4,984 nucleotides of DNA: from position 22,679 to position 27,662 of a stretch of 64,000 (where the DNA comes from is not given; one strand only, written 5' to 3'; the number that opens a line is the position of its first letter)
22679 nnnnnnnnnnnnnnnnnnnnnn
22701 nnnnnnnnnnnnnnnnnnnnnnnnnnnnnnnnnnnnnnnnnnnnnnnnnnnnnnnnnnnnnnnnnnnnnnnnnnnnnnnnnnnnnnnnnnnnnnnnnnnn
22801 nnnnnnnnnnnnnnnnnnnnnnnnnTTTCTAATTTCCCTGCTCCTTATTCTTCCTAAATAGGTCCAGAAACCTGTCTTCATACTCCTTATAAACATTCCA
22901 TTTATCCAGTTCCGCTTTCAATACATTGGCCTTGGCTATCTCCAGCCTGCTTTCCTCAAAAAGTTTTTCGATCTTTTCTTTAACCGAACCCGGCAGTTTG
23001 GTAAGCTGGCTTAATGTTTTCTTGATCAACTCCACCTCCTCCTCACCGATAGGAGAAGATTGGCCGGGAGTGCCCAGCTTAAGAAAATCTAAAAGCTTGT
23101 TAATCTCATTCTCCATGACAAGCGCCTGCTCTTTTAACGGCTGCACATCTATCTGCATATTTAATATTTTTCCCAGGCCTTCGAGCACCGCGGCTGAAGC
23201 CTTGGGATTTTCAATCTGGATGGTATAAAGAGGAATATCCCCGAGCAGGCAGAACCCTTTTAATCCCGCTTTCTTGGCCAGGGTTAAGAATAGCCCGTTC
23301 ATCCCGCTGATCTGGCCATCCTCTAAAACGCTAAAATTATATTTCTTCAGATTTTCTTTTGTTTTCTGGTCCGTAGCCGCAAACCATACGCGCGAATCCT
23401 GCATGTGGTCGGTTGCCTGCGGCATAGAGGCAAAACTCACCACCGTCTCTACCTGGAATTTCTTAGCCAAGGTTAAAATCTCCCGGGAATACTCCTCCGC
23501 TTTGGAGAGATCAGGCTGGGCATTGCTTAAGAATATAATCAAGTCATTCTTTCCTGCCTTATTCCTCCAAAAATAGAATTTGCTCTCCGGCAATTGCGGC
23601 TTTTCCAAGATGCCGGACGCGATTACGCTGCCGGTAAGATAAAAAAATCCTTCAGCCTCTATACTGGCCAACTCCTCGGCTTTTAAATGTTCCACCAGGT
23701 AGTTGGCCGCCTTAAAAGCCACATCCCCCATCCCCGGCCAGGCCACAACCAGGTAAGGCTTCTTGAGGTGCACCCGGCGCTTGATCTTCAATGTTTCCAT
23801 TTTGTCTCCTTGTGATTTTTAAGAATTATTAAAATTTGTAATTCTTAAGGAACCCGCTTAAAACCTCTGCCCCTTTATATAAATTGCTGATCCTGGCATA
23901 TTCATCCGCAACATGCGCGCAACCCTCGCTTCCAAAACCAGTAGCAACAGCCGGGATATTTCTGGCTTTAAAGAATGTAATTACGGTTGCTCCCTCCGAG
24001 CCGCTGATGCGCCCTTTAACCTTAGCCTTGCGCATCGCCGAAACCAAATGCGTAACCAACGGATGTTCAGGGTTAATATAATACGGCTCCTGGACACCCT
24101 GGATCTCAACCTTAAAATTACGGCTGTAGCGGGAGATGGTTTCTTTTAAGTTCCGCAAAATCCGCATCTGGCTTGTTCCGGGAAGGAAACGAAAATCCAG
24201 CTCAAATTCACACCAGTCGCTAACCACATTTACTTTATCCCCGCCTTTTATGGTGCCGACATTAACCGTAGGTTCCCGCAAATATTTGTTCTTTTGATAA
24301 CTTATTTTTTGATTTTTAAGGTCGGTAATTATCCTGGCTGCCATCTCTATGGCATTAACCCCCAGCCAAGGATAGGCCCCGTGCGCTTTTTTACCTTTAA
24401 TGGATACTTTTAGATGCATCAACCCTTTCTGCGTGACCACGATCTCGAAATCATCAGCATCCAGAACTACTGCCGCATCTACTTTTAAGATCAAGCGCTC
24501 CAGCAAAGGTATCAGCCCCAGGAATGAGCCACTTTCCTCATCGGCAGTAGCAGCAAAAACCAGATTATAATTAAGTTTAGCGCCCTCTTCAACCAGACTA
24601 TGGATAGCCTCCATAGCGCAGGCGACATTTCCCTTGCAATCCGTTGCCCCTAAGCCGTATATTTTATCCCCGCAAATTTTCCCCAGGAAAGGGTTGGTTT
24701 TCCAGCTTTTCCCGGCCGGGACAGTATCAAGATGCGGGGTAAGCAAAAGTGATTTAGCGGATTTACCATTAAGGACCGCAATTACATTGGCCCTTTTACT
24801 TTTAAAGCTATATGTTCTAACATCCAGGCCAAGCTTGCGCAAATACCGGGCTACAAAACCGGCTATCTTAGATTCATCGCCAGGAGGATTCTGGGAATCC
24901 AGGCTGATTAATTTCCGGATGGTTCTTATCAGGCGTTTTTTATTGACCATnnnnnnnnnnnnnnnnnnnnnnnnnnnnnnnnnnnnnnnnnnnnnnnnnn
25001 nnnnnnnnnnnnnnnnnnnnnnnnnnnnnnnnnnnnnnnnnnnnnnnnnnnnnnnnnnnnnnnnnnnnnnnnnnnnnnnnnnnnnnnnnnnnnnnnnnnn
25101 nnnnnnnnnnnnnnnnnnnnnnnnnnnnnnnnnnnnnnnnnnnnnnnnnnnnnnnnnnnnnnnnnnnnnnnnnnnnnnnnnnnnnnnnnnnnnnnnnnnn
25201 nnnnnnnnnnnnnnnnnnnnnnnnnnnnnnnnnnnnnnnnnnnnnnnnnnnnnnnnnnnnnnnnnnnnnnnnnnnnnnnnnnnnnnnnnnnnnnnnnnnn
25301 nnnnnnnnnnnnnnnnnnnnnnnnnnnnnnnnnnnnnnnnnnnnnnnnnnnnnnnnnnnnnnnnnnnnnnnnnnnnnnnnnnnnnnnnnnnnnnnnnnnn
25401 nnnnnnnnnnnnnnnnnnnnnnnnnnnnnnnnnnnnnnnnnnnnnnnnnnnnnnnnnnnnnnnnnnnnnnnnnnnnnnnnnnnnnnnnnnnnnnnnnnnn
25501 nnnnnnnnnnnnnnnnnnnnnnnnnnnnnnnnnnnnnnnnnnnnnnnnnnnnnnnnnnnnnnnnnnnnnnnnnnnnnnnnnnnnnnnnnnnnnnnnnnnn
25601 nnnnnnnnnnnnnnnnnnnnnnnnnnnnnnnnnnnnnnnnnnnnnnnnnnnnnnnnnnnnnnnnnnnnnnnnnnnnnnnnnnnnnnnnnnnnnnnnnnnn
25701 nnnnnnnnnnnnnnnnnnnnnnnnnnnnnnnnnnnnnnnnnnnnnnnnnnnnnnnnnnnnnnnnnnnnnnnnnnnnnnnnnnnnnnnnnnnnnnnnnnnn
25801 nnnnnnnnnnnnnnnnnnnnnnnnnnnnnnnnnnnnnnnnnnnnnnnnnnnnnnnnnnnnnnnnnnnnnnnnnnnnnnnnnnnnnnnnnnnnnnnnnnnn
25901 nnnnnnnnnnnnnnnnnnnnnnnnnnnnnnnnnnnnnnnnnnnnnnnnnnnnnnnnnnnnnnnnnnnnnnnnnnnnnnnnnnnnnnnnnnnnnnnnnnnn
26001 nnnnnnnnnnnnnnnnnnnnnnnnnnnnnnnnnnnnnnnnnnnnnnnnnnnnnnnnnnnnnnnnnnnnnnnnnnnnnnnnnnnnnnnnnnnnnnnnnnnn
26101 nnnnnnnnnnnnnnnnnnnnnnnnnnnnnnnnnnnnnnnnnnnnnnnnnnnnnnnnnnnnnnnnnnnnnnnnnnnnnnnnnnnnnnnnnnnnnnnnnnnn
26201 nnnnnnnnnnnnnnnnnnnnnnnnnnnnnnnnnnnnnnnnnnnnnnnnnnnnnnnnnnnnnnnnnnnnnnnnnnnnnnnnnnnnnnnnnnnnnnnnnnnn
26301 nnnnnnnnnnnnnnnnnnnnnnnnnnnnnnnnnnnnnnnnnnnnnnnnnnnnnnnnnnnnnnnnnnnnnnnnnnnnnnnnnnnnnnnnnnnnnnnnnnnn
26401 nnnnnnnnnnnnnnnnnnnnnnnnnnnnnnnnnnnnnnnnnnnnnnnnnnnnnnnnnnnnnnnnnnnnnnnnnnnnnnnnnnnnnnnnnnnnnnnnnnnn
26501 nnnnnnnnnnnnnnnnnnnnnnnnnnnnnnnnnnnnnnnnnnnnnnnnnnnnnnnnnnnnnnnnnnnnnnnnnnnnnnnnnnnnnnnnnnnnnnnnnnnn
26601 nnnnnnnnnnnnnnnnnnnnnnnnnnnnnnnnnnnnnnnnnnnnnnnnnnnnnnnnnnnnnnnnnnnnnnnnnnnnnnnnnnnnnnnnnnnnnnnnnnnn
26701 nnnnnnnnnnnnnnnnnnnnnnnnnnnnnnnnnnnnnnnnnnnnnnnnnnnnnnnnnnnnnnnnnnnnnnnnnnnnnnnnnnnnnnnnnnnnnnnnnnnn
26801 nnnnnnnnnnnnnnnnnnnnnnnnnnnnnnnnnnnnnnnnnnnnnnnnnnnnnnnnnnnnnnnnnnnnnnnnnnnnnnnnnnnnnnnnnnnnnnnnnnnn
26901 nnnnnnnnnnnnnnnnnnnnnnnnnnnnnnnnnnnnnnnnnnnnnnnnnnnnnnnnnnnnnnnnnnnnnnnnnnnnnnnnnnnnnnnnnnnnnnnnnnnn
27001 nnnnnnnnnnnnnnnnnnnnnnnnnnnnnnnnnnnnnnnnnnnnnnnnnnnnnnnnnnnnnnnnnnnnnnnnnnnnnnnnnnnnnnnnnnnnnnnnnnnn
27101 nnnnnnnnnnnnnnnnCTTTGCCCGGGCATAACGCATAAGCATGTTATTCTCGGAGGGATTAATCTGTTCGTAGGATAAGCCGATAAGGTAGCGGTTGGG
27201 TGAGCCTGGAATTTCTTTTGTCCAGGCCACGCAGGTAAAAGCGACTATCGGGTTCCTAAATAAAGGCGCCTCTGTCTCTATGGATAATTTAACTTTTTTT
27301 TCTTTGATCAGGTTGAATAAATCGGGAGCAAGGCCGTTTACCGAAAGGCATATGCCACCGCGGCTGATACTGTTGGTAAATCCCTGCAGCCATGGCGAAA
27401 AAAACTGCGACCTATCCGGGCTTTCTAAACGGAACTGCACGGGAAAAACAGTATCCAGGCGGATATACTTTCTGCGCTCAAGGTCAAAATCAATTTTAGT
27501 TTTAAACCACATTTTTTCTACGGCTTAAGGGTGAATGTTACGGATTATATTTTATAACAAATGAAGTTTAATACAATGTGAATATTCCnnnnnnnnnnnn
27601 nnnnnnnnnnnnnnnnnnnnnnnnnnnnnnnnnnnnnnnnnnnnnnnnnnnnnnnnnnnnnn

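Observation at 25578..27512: c-di-GMP receptor (PilZ) fused through a membrane anchor and coiled coil to a glycoside-hydrolase-like domain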

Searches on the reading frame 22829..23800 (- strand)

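Call 11: search_protein_families(library=pfam, proteins=[window:22829-23800:-], max_evalue=0.001)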
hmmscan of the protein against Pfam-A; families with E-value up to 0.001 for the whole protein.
window:22829-23800:- (323 aa): 1 family
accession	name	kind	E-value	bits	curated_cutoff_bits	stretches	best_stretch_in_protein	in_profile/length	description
PF09754.15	PAC2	-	5.6e-39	134.6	25.8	1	17-236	1-214/215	PAC2 family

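Call 69: search_protein_families(library=ncbifam, proteins=[window:22829-23800:-], max_evalue=0.001)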
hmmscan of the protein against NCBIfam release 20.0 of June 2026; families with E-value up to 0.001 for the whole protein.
window:22829-23800:- (323 aa): 2 families
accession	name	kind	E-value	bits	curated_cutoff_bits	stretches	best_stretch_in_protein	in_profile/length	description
TIGR00162.1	TIGR00162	hypoth_equivalog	3.7e-29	101.9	200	1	3-241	9-241/260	proteasome assembly chaperone family protein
TIGR00161.1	TIGR00161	hypoth_equivalog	9.5e-23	81.1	199.25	1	4-237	7-222/239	proteasome assembly chaperone family protein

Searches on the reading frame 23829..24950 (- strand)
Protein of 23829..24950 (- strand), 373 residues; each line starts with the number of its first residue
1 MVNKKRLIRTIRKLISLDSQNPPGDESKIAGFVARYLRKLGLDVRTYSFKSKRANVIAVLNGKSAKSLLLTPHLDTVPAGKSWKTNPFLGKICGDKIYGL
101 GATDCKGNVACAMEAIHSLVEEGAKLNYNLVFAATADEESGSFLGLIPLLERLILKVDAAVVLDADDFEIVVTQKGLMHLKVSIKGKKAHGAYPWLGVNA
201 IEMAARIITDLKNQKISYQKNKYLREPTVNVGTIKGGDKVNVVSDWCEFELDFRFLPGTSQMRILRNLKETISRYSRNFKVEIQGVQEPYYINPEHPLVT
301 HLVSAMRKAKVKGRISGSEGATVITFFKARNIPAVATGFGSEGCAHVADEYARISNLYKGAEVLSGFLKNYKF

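Call 11: search_protein_families(library=pfam, proteins=[window:23829-24950:-], max_evalue=0.001)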
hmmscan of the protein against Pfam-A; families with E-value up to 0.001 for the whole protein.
window:23829-24950:- (373 aa): 3 families
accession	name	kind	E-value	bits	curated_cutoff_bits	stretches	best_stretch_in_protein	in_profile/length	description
PF01546.33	Peptidase_M20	-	1.2e-31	110.6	24.6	1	70-369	2-205/206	Peptidase family M20/M25/M40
PF07687.19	M20_dimer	-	5e-25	88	21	1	173-275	2-102/107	Peptidase dimerisation domain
PF04389.22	Peptidase_M28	-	2.6e-09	37.5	21.3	1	55-141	1-69/193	Peptidase family M28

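Call 69: search_protein_families(library=ncbifam, proteins=[window:23829-24950:-], max_evalue=0.001)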
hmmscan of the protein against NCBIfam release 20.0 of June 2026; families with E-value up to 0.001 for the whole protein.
window:23829-24950:- (373 aa): 59 families (the best 25 are shown)
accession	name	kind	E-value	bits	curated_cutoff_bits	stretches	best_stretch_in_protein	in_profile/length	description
TIGR01910.1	DapE-ArgE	subfamily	1.2e-76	258.4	217.6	1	8-363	1-373/373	ArgE/DapE family deacylase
NF006399.0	PRK08651.1-2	equivalog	4.8e-73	246.5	381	2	5-224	4-228/405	succinyl-diaminopimelate desuccinylase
TIGR01892.1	AcOrn-deacetyl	equivalog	2.7e-54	184.6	297.7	1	11-364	3-361/365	acetylornithine deacetylase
NF006400.0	PRK08651.1-3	equivalog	1.4e-52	178.9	374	1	9-369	14-404/410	succinyl-diaminopimelate desuccinylase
NF005710.0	PRK07522.1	subfamily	2.9e-51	174.9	412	1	4-369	7-386/391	acetylornithine deacetylase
NF010589.0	PRK13983.1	equivalog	1.5e-50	172.3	333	1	4-366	13-404/409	M20 family metallo-hydrolase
NF006365.0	PRK08588.1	subfamily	1.6e-48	165.9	289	1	2-370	4-379/383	succinyl-diaminopimelate desuccinylase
NF003474.0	PRK05111.1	equivalog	1.6e-47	162.2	460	1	13-371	14-380/383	acetylornithine deacetylase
TIGR01900.1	dapE-gram_pos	equivalog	3.1e-46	157.9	304.2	1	6-369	4-351/351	succinyl-diaminopimelate desuccinylase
NF009555.0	PRK13004.1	equivalog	1.5e-43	149.2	321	1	4-371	14-395/399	YgeY family selenium metabolism-linked hydrolase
NF009557.0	PRK13009.1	equivalog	2.2e-42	145.5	284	1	6-371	4-374/377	succinyl-diaminopimelate desuccinylase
NF005373.0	PRK06915.1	equivalog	1.7e-40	139.3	428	1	49-370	70-416/422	peptidase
TIGR01246.1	dapE_proteo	equivalog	6.4e-37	127.4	361.8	1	11-370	5-369/370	succinyl-diaminopimelate desuccinylase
NF009558.0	PRK13013.1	equivalog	1.9e-35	122.4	428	1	4-367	15-419/429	acetylornithine deacetylase/succinyl-diaminopimelate desuccinylase family protein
NF005913.0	PRK07906.1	subfamily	1.4e-34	119.5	382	2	5-145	15-162/442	hypothetical protein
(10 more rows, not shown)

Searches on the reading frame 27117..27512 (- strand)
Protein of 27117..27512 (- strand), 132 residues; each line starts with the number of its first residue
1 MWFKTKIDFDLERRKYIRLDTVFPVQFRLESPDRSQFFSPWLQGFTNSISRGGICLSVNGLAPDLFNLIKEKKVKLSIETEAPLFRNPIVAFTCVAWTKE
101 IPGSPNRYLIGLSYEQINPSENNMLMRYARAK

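Call 38: search_solved_structures(query=A2, max_evalue=1, show_alignments=4)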
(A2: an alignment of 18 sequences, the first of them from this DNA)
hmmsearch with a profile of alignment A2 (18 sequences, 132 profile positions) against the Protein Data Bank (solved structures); distinct sequences matched with E-value up to 1: 3.
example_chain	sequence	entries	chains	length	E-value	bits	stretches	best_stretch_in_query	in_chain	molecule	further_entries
5vx6_A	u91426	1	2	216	0.00069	22.7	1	6-130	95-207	Uncharacterized protein YpfA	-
6qh4_C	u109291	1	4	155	0.2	14.7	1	42-89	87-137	Methylmalonyl-CoA epimerase, mitochondrial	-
3rmu_A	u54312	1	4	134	0.45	13.6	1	42-89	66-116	Methylmalonyl-CoA epimerase, mitochondrial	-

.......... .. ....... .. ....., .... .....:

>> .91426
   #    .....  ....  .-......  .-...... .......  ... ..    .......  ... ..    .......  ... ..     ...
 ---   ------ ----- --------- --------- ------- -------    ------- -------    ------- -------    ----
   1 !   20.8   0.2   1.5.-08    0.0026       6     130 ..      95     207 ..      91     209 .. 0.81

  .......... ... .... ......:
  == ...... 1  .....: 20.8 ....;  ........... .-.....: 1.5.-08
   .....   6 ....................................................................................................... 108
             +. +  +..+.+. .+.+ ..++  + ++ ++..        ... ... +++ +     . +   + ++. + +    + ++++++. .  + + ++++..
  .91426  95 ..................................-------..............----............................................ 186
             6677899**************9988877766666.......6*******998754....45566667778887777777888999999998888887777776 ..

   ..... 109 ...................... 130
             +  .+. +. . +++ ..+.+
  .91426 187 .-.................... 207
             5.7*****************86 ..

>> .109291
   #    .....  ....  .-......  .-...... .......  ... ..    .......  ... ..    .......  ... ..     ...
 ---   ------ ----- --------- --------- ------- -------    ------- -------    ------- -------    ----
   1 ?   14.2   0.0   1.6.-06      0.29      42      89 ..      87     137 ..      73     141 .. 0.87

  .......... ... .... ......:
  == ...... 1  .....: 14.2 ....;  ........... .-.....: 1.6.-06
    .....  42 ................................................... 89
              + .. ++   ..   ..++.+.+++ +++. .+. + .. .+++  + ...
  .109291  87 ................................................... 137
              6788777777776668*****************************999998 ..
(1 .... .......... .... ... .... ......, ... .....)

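Call 63: predict_structure(alignment_id=A2)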
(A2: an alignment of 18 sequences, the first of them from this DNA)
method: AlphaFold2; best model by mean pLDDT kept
length: 132 residues; sequences in the alignment: 18
mean_pLDDT: 86.3   pTM: 0.78
mean pLDDT of the five models: 86.3, 84.9, 84.2, 83.3, 79.2
residues with pLDDT >= 90: 81; 70-90: 35; 50-70: 3; < 50: 13
segments of 3 or more residues with pLDDT < 50: 1-13
pLDDT, mean of each block of 10 residues (from residue 1): 41 69 95 93 94 92 95 96 86 94 89 93 87 73
secondary structure, 60 per line:
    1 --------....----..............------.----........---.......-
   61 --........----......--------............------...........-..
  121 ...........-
elements in order: H9-12 E17-30 E42-49 E53-59 H63-70 E75-80 E89-100 E107-117 H119-131

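Call 65: fold_search(model_id=the predicted structure, library=pdb)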
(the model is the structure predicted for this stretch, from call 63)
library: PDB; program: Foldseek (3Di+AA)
matches with E <= 10: 792; with E <= 0.001: 9
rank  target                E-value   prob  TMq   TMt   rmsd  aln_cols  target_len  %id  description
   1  5vx6_A                3.3e-05  1.00  0.61  0.40   3.7       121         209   20  Structure of Bacillus subtilis Inhibitor of motility (MotI/DgrA) (released 2017-11-22)
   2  5vx6_B                7.6e-05  1.00  0.60  0.40   3.7       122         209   20  Structure of Bacillus subtilis Inhibitor of motility (MotI/DgrA) (released 2017-11-22)
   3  4xrn_B                3.0e-04  1.00  0.49  0.59   4.4       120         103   18  Pilz domain with c-di-gmp of a protein from Pseudomonas aeruginosa (released 2016-02-03)
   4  4rt0_C                3.7e-04  1.00  0.45  0.52   4.9       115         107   16  Structure of the Alg44 PilZ domain from Pseudomonas aeruginosa PAO1 in complex with c-di-GMP (released 2015-04-08)
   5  4xrn_A                4.4e-04  1.00  0.50  0.60   4.4       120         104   18  Pilz domain with c-di-gmp of a protein from Pseudomonas aeruginosa (released 2016-02-03)
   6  4xrn_C                4.8e-04  1.00  0.49  0.57   4.7       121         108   16  Pilz domain with c-di-gmp of a protein from Pseudomonas aeruginosa (released 2016-02-03)
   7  4xrn_D                5.1e-04  1.00  0.47  0.56   4.9       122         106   16  Pilz domain with c-di-gmp of a protein from Pseudomonas aeruginosa (released 2016-02-03)
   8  4rt0_A                7.0e-04  1.00  0.50  0.57   4.5       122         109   16  Structure of the Alg44 PilZ domain from Pseudomonas aeruginosa PAO1 in complex with c-di-GMP (released 2015-04-08)
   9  4rt1_A                7.4e-04  1.00  0.49  0.58   4.4       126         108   14  Structure of the Alg44 PilZ domain (R95A mutant) from Pseudomonas aeruginosa PAO1 in complex with c-di-GMP (released 2015-04-08)
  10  5kec_D                1.5e-03  1.00  0.60  0.38   3.5       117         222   13  Structure of K. pneumonia MrkH in its apo state. (released 2016-08-17)
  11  7mie                  1.6e-03  1.00  0.57  0.34   4.7       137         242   15  Crystal structure of the Borreliella burgdorferi PlzA protein in complex with c-di-GMP (released 2021-06-30)
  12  5y6g                  1.7e-03  1.00  0.52  0.53   4.9       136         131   13  PilZ domain with c-di-GMP of YcgR from Escherichia coli (released 2018-07-18)
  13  4i86_B                1.9e-03  1.00  0.48  0.60   4.7       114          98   15  Crystal structure of PilZ domain of CeSA from cellulose synthesizing bacterium (released 2013-04-03)
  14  4i86_A                1.9e-03  1.00  0.49  0.60   4.6       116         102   16  Crystal structure of PilZ domain of CeSA from cellulose synthesizing bacterium (released 2013-04-03)
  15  5ejl                  2.6e-03  1.00  0.53  0.32   4.4       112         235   12  MrkH, A novel c-di-GMP dependence transcription regulatory factor. (released 2016-10-19)
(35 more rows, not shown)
